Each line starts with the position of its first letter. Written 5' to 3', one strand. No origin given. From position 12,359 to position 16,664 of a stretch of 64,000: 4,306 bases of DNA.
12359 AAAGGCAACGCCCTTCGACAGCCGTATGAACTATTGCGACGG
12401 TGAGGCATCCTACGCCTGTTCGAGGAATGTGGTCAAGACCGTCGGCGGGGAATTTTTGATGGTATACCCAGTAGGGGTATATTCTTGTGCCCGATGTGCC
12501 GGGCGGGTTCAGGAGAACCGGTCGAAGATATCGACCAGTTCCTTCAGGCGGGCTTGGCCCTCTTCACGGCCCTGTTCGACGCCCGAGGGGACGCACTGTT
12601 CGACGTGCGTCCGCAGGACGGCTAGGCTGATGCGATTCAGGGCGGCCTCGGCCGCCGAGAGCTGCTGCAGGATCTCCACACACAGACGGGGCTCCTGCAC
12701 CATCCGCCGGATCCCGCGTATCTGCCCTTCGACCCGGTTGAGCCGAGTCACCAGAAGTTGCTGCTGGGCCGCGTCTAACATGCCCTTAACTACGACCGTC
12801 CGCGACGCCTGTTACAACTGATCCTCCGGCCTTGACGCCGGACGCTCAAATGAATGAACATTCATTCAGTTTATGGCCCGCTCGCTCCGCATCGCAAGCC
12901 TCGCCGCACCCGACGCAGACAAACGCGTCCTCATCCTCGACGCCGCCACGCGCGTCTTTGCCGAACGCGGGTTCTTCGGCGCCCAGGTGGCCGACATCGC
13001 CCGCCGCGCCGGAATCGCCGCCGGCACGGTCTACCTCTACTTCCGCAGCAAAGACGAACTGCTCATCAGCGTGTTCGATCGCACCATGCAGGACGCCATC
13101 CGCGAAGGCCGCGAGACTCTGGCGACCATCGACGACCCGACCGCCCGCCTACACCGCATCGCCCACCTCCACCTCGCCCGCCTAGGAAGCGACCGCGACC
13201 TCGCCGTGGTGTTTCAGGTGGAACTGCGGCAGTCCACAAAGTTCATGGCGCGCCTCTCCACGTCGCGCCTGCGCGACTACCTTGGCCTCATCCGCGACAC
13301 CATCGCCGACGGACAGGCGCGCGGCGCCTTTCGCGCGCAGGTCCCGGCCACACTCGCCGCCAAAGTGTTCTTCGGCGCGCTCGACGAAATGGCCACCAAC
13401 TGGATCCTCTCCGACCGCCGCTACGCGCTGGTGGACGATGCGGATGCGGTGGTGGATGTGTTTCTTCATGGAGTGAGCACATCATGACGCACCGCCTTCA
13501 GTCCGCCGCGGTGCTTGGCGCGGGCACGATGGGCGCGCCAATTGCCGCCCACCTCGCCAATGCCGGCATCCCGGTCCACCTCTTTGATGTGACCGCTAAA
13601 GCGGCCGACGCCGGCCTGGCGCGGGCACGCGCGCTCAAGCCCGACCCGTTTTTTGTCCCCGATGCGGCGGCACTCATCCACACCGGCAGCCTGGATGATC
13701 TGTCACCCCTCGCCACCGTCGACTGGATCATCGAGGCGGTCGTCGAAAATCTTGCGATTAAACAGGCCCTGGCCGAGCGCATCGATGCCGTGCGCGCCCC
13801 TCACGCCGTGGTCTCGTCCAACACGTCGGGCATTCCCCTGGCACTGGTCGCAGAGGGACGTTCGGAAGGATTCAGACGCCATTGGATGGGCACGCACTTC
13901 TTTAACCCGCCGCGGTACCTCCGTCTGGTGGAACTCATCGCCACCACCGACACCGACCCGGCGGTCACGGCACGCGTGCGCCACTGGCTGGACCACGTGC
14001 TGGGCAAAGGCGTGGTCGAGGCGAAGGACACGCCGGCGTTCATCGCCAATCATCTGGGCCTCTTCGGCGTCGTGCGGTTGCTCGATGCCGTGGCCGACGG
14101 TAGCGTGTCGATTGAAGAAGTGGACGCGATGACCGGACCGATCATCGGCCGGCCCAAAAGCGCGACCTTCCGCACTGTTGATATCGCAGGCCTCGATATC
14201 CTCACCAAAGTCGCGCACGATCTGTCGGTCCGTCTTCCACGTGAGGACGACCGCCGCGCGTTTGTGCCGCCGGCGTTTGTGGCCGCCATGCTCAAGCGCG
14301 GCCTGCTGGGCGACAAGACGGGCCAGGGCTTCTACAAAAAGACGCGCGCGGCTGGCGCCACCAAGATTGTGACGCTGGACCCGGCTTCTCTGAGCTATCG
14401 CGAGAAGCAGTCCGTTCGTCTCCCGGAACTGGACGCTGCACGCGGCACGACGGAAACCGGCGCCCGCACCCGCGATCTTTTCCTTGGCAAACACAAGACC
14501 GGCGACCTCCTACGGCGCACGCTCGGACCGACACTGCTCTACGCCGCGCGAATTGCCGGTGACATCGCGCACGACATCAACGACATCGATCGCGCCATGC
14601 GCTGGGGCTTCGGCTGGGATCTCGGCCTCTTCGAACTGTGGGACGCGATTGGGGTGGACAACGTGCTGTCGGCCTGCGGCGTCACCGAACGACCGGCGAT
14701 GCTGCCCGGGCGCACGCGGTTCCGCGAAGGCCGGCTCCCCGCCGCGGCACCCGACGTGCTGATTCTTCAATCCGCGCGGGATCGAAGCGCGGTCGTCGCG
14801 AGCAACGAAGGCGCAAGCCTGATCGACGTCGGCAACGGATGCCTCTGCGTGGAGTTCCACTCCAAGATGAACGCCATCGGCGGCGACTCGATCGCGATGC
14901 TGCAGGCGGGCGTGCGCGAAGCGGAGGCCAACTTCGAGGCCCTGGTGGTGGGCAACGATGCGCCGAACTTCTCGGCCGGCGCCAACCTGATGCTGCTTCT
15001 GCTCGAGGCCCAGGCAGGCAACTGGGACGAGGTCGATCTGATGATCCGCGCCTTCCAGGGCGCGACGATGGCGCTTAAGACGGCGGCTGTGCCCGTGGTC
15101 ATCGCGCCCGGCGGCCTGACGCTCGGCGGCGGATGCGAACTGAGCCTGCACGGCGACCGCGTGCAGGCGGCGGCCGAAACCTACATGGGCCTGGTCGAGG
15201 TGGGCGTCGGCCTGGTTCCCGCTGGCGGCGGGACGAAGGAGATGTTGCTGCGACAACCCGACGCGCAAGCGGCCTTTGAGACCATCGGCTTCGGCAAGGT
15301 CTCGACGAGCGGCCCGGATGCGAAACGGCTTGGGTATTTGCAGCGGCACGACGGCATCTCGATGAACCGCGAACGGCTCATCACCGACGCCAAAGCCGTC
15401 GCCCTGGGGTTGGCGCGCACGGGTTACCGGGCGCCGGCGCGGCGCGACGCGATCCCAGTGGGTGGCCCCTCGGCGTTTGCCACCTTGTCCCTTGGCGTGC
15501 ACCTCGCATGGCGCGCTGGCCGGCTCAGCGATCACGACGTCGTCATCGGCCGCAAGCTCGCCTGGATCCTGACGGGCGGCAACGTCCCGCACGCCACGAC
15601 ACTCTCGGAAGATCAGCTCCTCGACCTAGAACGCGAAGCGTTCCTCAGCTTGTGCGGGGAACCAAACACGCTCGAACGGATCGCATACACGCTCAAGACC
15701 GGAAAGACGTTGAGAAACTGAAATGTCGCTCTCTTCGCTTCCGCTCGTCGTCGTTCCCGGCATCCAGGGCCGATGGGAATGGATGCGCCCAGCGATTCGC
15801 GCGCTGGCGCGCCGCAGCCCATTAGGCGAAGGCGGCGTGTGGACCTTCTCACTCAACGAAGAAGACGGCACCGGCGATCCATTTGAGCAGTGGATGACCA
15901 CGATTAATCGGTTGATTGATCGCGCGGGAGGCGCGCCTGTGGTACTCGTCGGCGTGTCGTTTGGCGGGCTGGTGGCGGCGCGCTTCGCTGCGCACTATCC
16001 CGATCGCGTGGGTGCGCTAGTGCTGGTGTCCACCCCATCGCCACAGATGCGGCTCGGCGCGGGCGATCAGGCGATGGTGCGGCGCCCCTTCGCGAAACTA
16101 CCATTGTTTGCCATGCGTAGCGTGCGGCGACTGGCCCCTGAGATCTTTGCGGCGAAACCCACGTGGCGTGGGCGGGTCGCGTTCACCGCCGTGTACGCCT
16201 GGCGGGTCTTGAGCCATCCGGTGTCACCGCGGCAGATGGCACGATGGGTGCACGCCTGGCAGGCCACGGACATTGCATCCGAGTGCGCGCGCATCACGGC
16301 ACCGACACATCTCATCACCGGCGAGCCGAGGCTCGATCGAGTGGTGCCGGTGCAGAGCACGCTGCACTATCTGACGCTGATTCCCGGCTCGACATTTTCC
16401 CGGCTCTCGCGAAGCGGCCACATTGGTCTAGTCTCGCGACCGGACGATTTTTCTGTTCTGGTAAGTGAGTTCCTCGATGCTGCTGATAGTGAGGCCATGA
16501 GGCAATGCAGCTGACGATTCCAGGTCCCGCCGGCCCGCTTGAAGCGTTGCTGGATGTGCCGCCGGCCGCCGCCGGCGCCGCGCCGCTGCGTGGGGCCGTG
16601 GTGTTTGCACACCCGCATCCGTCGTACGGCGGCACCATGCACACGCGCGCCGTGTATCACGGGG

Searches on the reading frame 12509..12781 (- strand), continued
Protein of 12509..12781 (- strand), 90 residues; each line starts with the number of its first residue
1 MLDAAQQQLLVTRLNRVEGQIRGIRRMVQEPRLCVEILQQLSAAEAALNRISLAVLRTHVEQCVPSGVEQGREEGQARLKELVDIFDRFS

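Call 49: search_protein_families(library=pfam, proteins=[L018:8434-9504:+, L025:8343-9302:+, L035:8637-9587:+, L037:8397-9317:+, L041:8309-9307:+, L046:8333-9316:+, L051:8299-9354:+, L073:8430-9365:+], max_evalue=0.01)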
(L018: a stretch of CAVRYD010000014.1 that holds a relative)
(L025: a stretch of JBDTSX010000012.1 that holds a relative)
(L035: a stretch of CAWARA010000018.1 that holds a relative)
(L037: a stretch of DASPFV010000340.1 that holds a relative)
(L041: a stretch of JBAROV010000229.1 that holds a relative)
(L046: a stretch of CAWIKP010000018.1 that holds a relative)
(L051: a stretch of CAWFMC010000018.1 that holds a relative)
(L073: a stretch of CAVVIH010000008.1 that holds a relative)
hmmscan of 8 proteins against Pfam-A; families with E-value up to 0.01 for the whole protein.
L018:8434-9504:+ (356 aa): 16 families
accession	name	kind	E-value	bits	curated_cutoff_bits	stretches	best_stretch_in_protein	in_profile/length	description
PF14559.12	TPR_19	-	4.1e-18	65.9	25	2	172-230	2-60/68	Tetratricopeptide repeat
PF13620.12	CarboxypepD_reg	-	4.1e-13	49.9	32.3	1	36-115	2-82/82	Carboxypeptidase regulatory-like domain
PF13432.12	TPR_16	-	4.1e-08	34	32.7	0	244-288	12-56/65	Tetratricopeptide repeat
PF07719.23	TPR_2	-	5.4e-08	32.8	27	0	264-290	2-28/34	Tetratricopeptide repeat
PF13174.12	TPR_6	-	1.1e-07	32.5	26.3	0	135-159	7-32/33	Tetratricopeptide repeat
PF13428.12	TPR_14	-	1.6e-07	31.7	23.5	0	131-162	5-36/44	Tetratricopeptide repeat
PF13715.12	CarbopepD_reg_2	-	2.4e-06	27.9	32.2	1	36-116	1-78/88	CarboxypepD_reg-like domain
PF13371.12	TPR_9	-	6.3e-06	26.6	35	1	240-294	6-60/73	Tetratricopeptide repeat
PF23914.1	TPR_CcmH_CycH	-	0.00035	20.9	42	1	168-263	57-155/158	Cytochrome c-type biogenesis protein H TPR domain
PF12569.14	NatA_aux_su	-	0.00043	19.8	33.3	1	165-253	196-284/515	N-terminal acetyltransferase A, auxiliary subunit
PF07721.20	TPR_4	-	0.00069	20.4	27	0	199-219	5-25/26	Tetratricopeptide repeat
PF24025.1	Ig_DR_A0283-like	-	0.0015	19.3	27.1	1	32-93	5-67/102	DR_A0283-like, Ig-like domain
PF10938.13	YfdX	-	0.0019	18.6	26.6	0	145-257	26-141/149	YfdX protein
PF09976.15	TPR_21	-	0.0048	17.1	25.5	0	171-288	52-171/193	Tetratricopeptide repeat-like domain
PF09613.16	HrpB1_HrpK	-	0.0073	16.4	29.3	0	191-242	41-92/126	Bacterial type III secretion protein (HrpB1_HrpK)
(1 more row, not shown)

L025:8343-9302:+ (319 aa): 13 families
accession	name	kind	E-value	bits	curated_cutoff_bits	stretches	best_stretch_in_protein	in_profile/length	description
PF14559.12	TPR_19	-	3.2e-15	56.6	25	3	142-189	1-48/68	Tetratricopeptide repeat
PF13620.12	CarboxypepD_reg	-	1.3e-11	45.1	32.3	1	41-119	2-81/82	Carboxypeptidase regulatory-like domain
PF13174.12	TPR_6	-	1.7e-09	38.1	26.3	0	141-163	9-31/33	Tetratricopeptide repeat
PF07719.23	TPR_2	-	4.4e-08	33.1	27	0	269-299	2-32/34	Tetratricopeptide repeat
PF13432.12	TPR_16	-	5.5e-08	33.6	32.7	0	248-300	11-63/65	Tetratricopeptide repeat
PF13428.12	TPR_14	-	1.1e-07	32.3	23.5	0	138-167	7-36/44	Tetratricopeptide repeat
PF13371.12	TPR_9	-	0.00018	21.9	35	1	259-315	20-72/73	Tetratricopeptide repeat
PF13715.12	CarbopepD_reg_2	-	0.00051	20.4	32.2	1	41-123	1-80/88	CarboxypepD_reg-like domain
PF17210.9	SdrD_B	-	0.0008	20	29.7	1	46-95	17-66/112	SdrD B-like domain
PF24107.1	DUF7382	-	0.00086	19.6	27.4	1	37-81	18-64/65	Domain of unknown function (DUF7382)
PF24575.1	TPR_Slam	-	0.0012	19.7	35.2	0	137-187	52-102/104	Surface lipoprotein assembly modifier, N-terminal TPR repeats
PF13431.12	TPR_17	-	0.0025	18.4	24.4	0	258-288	3-33/34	Tetratricopeptide repeat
PF02369.22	Big_1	-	0.0051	17.3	34.9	0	28-82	8-65/93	Bacterial Ig-like domain (group 1)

L035:8637-9587:+ (316 aa): 25 families
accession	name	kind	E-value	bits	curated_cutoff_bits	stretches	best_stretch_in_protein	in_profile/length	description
PF14559.12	TPR_19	-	2.4e-19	69.8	25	2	257-312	4-59/68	Tetratricopeptide repeat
PF13174.12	TPR_6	-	3.4e-17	62.3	26.3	1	144-174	2-32/33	Tetratricopeptide repeat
PF13428.12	TPR_14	-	5.6e-14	51.7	23.5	1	147-179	6-38/44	Tetratricopeptide repeat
PF13432.12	TPR_16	-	6e-14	52.6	32.7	2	258-305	11-58/65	Tetratricopeptide repeat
PF07719.23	TPR_2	-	3e-13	49.2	27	1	278-309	1-32/34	Tetratricopeptide repeat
PF13620.12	CarboxypepD_reg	-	3.1e-12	47.1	32.3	1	50-121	2-74/82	Carboxypeptidase regulatory-like domain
PF13715.12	CarbopepD_reg_2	-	3.8e-07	30.5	32.2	1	50-127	1-74/88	CarboxypepD_reg-like domain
PF12569.14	NatA_aux_su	-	7.5e-07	28.9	33.3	0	181-235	197-251/515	N-terminal acetyltransferase A, auxiliary subunit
PF00515.34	TPR_1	-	7.9e-07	29.1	27.8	0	183-209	8-34/34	Tetratricopeptide repeat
PF13371.12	TPR_9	-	1.1e-06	28.9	35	1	255-312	6-62/73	Tetratricopeptide repeat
PF25058.1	ARM_TT21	-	1.1e-05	25.8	27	0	136-211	51-129/155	Tetratricopeptide repeat protein 21 ARM repeat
PF13414.12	TPR_11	-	2.5e-05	24.3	26.8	0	258-289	8-39/42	TPR repeat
PF13181.12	TPR_8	-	3.1e-05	24.2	25.7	0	182-204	7-29/34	Tetratricopeptide repeat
PF12895.13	ANAPC3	-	3.3e-05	24.5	27.2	0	245-303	24-81/82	Anaphase-promoting complex, cyclosome, subunit 3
PF25062.1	ARM_TT21_N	-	0.00032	20.9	40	0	186-227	110-152/222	Tetratricopeptide repeat protein 21 N-terminal ARM repeat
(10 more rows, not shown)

L037:8397-9317:+ (306 aa): 23 families
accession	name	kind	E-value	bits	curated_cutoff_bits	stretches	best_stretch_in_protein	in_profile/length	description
PF14559.12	TPR_19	-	2.2e-16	60.4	25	2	164-219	2-57/68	Tetratricopeptide repeat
PF13174.12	TPR_6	-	6.6e-14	52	26.3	1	256-283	1-28/33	Tetratricopeptide repeat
PF13432.12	TPR_16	-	2.2e-13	50.8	32.7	2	237-282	13-58/65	Tetratricopeptide repeat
PF13620.12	CarboxypepD_reg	-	3.6e-12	46.9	32.3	1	31-110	2-81/82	Carboxypeptidase regulatory-like domain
PF13428.12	TPR_14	-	1.4e-11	44.3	23.5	0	159-195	7-43/44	Tetratricopeptide repeat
PF07719.23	TPR_2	-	4.7e-11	42.4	27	1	255-282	1-28/34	Tetratricopeptide repeat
PF13371.12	TPR_9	-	1.1e-09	38.6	35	1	231-299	5-72/73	Tetratricopeptide repeat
PF13181.12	TPR_8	-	1.3e-08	34.8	25.7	1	255-286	1-32/34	Tetratricopeptide repeat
PF13715.12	CarbopepD_reg_2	-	1.4e-06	28.7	32.2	1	31-103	1-70/88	CarboxypepD_reg-like domain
PF13424.12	TPR_12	-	3.6e-06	27.5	30.1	0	234-284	16-74/77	Tetratricopeptide repeat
PF12895.13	ANAPC3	-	7.8e-06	26.5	27.2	1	167-246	3-81/82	Anaphase-promoting complex, cyclosome, subunit 3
PF13176.12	TPR_7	-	9.4e-06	25.8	27.9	0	192-212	4-24/36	Tetratricopeptide repeat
PF14561.12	TPR_20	-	6.5e-05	23.6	25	1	171-210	6-45/90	Tetratricopeptide repeat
PF23914.1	TPR_CcmH_CycH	-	8e-05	23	42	1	180-291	43-157/158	Cytochrome c-type biogenesis protein H TPR domain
PF23300.3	HEAT_Nup120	-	0.00017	21.9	29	0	246-302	17-75/170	Nucleoporin Nup120, HEAT repeats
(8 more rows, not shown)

L041:8309-9307:+ (332 aa): 26 families (the best 25 are shown)
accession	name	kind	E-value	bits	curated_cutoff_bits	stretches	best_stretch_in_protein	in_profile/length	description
PF13432.12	TPR_16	-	1.6e-15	57.6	32.7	2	186-232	4-50/65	Tetratricopeptide repeat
PF14559.12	TPR_19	-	2.6e-15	56.9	25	1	190-248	2-60/68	Tetratricopeptide repeat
PF07719.23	TPR_2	-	4.1e-13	48.8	27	1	182-212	4-34/34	Tetratricopeptide repeat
PF13428.12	TPR_14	-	2.9e-12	46.4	23.5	1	185-222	7-44/44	Tetratricopeptide repeat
PF13620.12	CarboxypepD_reg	-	8e-12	45.8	32.3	1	55-134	2-81/82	Carboxypeptidase regulatory-like domain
PF13174.12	TPR_6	-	6.1e-11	42.7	26.3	0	259-279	12-32/33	Tetratricopeptide repeat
PF13371.12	TPR_9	-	1.9e-10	41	35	1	258-328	6-72/73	Tetratricopeptide repeat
PF13715.12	CarbopepD_reg_2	-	3.4e-07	30.7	32.2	1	55-131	1-75/88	CarboxypepD_reg-like domain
PF13431.12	TPR_17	-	2.3e-06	27.9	24.4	0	269-301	1-33/34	Tetratricopeptide repeat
PF13176.12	TPR_7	-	4.6e-06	26.8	27.9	0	183-212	3-34/36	Tetratricopeptide repeat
PF23914.1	TPR_CcmH_CycH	-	5.5e-06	26.7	42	1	184-281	55-155/158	Cytochrome c-type biogenesis protein H TPR domain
PF13181.12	TPR_8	-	1.4e-05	25.4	25.7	0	183-210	5-32/34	Tetratricopeptide repeat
PF13414.12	TPR_11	-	2e-05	24.6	26.8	1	186-227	1-42/42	TPR repeat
PF01239.28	PPTA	-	0.00023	21.2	29.5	1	264-288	2-26/32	Protein prenyltransferase alpha subunit repeat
PF25020.1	TTR_TEN1-4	-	0.0003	21.1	27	1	54-127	8-79/86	Teneurin TTR-like domain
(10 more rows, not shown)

L046:8333-9316:+ (327 aa): 9 families
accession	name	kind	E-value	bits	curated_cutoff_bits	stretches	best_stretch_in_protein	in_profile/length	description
PF13428.12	TPR_14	-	2.7e-11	43.4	23.5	1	137-170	6-39/44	Tetratricopeptide repeat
PF14559.12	TPR_19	-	3.6e-11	43.7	25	2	182-222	2-42/68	Tetratricopeptide repeat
PF13432.12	TPR_16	-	6.5e-09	36.5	32.7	1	254-308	9-62/65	Tetratricopeptide repeat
PF23914.1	TPR_CcmH_CycH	-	7.3e-08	32.9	42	1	179-268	58-147/158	Cytochrome c-type biogenesis protein H TPR domain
PF13371.12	TPR_9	-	6.3e-07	29.8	35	1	253-323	6-72/73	Tetratricopeptide repeat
PF07719.23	TPR_2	-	1.6e-06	28.2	27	0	278-301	3-26/34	Tetratricopeptide repeat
PF13174.12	TPR_6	-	1.4e-05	25.9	26.3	0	143-164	11-32/33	Tetratricopeptide repeat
PF13620.12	CarboxypepD_reg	-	2e-05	25.3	32.3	1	42-117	3-79/82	Carboxypeptidase regulatory-like domain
PF13424.12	TPR_12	-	0.0065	17.1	30.1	0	134-201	5-75/77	Tetratricopeptide repeat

L051:8299-9354:+ (351 aa): 22 families
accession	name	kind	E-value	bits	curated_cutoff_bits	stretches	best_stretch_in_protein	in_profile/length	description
PF13432.12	TPR_16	-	3.9e-16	59.6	32.7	3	170-221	3-54/65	Tetratricopeptide repeat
PF14559.12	TPR_19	-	1.8e-15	57.5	25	3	210-258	3-51/68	Tetratricopeptide repeat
PF13620.12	CarboxypepD_reg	-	2.5e-13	50.6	32.3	1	72-151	2-81/82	Carboxypeptidase regulatory-like domain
PF13174.12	TPR_6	-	4.1e-13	49.5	26.3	1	171-196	7-32/33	Tetratricopeptide repeat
PF07719.23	TPR_2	-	8.3e-13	47.8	27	1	300-326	1-27/34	Tetratricopeptide repeat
PF13428.12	TPR_14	-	1.7e-12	47.2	23.5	0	167-199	4-36/44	Tetratricopeptide repeat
PF13371.12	TPR_9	-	2.2e-09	37.6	35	1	276-345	5-70/73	Tetratricopeptide repeat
PF13715.12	CarbopepD_reg_2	-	1.2e-08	35.3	32.2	1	72-151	1-76/88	CarboxypepD_reg-like domain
PF25020.1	TTR_TEN1-4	-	6e-05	23.3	27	1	72-139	9-73/86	Teneurin TTR-like domain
PF13431.12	TPR_17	-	0.00016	22.1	24.4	0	289-320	2-33/34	Tetratricopeptide repeat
PF24575.1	TPR_Slam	-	0.00018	22.3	35.2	0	168-208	51-91/104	Surface lipoprotein assembly modifier, N-terminal TPR repeats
PF16918.11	PknG_TPR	-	0.00024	20.4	27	0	275-329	103-157/340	Protein kinase G tetratricopeptide repeat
PF12895.13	ANAPC3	-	0.00052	20.7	27.2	0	276-323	33-79/82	Anaphase-promoting complex, cyclosome, subunit 3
PF12569.14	NatA_aux_su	-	0.0008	18.9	33.3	0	202-257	196-251/515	N-terminal acetyltransferase A, auxiliary subunit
PF13414.12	TPR_11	-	0.00083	19.4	26.8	0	281-311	9-39/42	TPR repeat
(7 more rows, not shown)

L073:8430-9365:+ (311 aa): 22 families
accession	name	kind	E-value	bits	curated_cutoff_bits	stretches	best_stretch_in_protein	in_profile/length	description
PF14559.12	TPR_19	-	1.1e-19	71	25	2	171-226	4-59/68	Tetratricopeptide repeat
PF13432.12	TPR_16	-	1.8e-15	57.5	32.7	2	232-294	3-65/65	Tetratricopeptide repeat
PF13174.12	TPR_6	-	2.7e-15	56.3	26.3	1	125-156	1-32/33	Tetratricopeptide repeat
PF13620.12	CarboxypepD_reg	-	3.6e-13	50.1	32.3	1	32-113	2-81/82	Carboxypeptidase regulatory-like domain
PF07719.23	TPR_2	-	7.1e-13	48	27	0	261-291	2-32/34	Tetratricopeptide repeat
PF13428.12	TPR_14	-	1e-12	47.8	23.5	1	128-161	5-38/44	Tetratricopeptide repeat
PF13371.12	TPR_9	-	1.8e-07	31.5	35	1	246-307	15-72/73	Tetratricopeptide repeat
PF13715.12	CarbopepD_reg_2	-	1.1e-06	29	32.2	1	32-103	1-67/88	CarboxypepD_reg-like domain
PF12895.13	ANAPC3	-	2e-05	25.2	27.2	0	138-217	3-81/82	Anaphase-promoting complex, cyclosome, subunit 3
PF16918.11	PknG_TPR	-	0.00014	21.2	27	0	236-291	104-159/340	Protein kinase G tetratricopeptide repeat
PF24575.1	TPR_Slam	-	0.00027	21.8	35.2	0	166-205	55-94/104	Surface lipoprotein assembly modifier, N-terminal TPR repeats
PF00515.34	TPR_1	-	0.00039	20.6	27.8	0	164-190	7-33/34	Tetratricopeptide repeat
PF07721.20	TPR_4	-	0.00085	20.2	27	0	196-216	5-25/26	Tetratricopeptide repeat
PF25064.1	ARM_TT21_5th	-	0.001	19.8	27.8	0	172-222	15-65/117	TT21 fifth ARM repeats domain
PF13424.12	TPR_12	-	0.0021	18.6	30.1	0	127-185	6-72/77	Tetratricopeptide repeat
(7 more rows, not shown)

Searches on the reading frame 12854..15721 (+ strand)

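Call 7: search_protein_families(library=pfam, proteins=[window:12854-15721:+], max_evalue=0.001)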
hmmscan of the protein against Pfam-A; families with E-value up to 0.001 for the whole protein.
window:12854-15721:+ (955 aa): 5 families
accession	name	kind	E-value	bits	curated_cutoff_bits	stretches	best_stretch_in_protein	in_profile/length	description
PF02737.24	3HCDH_N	-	9e-40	136.9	22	1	218-393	2-180/180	3-hydroxyacyl-CoA dehydrogenase, NAD binding domain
PF00725.27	3HCDH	-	3.3e-20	72.8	22.1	2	396-495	2-96/97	3-hydroxyacyl-CoA dehydrogenase, C-terminal domain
PF00378.25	ECH_1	-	6.6e-09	35.9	27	1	665-827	8-168/251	Enoyl-CoA hydratase/isomerase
PF16113.10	ECH_2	-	2.8e-08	34.1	27.2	1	670-794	10-136/335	Enoyl-CoA hydratase/isomerase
PF03446.21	NAD_binding_2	-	9.4e-06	26.2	21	1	219-258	3-42/161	NAD binding domain of 6-phosphogluconate dehydrogenase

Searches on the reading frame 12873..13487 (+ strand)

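Call 29: search_protein_families(library=ncbifam, proteins=[window:12873-13487:+], max_evalue=0.01)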
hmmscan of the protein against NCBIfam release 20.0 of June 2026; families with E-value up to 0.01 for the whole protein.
window:12873-13487:+ (204 aa): 23 families
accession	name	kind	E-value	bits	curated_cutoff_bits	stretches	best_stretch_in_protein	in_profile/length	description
NF053878.1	FATransRegFadRBac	equivalog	6.5e-53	179.4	200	1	17-202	4-189/190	fatty acid metabolism transcriptional regulator FadR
NF041196.1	ScbR_bind_reg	equivalog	5.4e-18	65.9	150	1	18-201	8-189/191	ScbR family autoregulator-binding transcription factor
NF050111.1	TransRegSACE7040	equivalog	1.4e-14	54.4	250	1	17-146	2-131/186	SACE_7040 family transcriptional regulator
NF053731.1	TransRegFasRMycb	equivalog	6.6e-13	48.9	330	1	13-201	8-192/199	HTH-type transcriptional activator FasR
NF007430.0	PRK09975.1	equivalog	1.5e-12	47.2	274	1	18-200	13-200/220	acrEF/envCD operon transcriptional regulator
NF051852.1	efflux_TF_MtrR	exception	2.5e-11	43.7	280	1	18-201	12-201/205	multidrug efflux system transcriptional repressor MtrR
NF007949.0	PRK10668.1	equivalog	3.5e-11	43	271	1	16-200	11-201/216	multidrug efflux transporter transcriptional repressor AcrR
TIGR03384.1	betaine_BetI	equivalog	5e-11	42.6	201.3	1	17-99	9-91/189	choline-binding transcriptional repressor BetI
NF001978.0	PRK00767.1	equivalog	4.8e-10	39.5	118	1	18-98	11-92/197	transcriptional regulator BetI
TIGR03613.1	RutR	equivalog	6.1e-10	39.3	368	1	16-121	8-112/202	pyrimidine utilization regulatory protein R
TIGR03968.1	mycofact_TetR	equivalog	9e-10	38.4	224.9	1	14-75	7-68/190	mycofactocin system transcriptional regulator MftR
NF033703.1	transcr_KstR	equivalog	3.5e-09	36.5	280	1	15-98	6-89/185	cholesterol catabolism transcriptional regulator KstR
NF037937.1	septum_RefZ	equivalog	2.4e-08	34.1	180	1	21-157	4-142/195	forespore capture DNA-binding protein RefZ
NF011584.0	PRK15008.1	equivalog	8.3e-08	32.3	230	1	15-72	17-74/212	HTH-type transcriptional regulator RutR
NF053516.1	TranRepPrsAVib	equivalog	8e-07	29.1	300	1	18-88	8-78/208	TetR family transcriptional repressor PsrA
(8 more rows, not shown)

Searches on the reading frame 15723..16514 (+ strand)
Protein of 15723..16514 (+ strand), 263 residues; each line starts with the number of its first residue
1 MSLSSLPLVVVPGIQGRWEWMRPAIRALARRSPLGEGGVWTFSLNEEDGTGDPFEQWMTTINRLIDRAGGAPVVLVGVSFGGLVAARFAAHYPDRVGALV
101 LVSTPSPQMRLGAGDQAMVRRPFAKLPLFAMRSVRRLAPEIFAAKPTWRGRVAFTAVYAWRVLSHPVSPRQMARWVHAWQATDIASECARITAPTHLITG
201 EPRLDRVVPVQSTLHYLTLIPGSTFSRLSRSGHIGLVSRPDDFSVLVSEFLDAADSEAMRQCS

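Call 7: search_protein_families(library=pfam, proteins=[window:15723-16514:+], max_evalue=0.001)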
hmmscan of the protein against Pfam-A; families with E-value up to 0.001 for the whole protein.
window:15723-16514:+ (263 aa): 5 families
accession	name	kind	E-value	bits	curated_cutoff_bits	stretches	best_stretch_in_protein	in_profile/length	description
PF00561.26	Abhydrolase_1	-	3.6e-14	53.4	25.8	1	61-238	59-243/245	alpha/beta hydrolase fold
PF12697.13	Abhydrolase_6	-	6.7e-12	47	26.3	1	8-243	1-214/217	Alpha/beta hydrolase family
PF12146.15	Hydrolase_4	-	1e-07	32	27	1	59-212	64-209/239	Serine aminopeptidase, S33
PF06821.19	Ser_hydrolase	-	3.8e-05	24.1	22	1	54-126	39-112/172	Serine hydrolase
PF03096.20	Ndr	-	4.7e-05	22.7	23.3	1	60-215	88-244/283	Ndr family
